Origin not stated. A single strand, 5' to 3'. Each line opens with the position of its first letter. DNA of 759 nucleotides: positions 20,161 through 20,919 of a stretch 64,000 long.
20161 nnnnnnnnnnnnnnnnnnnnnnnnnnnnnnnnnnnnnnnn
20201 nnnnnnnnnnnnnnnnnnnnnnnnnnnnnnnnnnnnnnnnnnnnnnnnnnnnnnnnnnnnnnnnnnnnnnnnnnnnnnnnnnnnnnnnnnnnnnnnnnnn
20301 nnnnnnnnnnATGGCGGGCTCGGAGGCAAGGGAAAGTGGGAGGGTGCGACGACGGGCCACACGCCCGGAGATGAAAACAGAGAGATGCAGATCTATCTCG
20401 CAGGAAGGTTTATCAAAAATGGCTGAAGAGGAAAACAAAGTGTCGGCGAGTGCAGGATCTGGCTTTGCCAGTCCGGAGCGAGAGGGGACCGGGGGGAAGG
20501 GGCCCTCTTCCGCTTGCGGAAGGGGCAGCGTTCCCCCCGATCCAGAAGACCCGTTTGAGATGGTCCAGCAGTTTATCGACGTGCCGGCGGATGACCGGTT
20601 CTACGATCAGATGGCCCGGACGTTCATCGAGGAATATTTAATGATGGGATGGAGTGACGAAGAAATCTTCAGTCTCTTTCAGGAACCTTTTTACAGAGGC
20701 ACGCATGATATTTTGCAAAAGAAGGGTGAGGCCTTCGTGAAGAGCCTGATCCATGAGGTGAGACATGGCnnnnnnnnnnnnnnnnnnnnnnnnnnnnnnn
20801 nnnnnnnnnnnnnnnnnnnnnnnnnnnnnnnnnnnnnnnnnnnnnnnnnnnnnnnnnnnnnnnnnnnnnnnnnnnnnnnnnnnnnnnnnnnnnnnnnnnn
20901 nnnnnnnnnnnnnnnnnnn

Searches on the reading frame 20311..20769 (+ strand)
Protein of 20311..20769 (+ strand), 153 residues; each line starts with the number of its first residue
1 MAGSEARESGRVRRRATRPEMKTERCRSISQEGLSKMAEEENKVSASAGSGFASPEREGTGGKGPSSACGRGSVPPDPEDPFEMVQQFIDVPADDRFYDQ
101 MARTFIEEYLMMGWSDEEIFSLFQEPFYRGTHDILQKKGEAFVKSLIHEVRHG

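Call 55: search_protein_families(library=pfam, proteins=[window:20311-20769:+], max_evalue=0.001)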
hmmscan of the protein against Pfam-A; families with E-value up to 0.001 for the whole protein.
window:20311-20769:+ (153 aa): 0 families
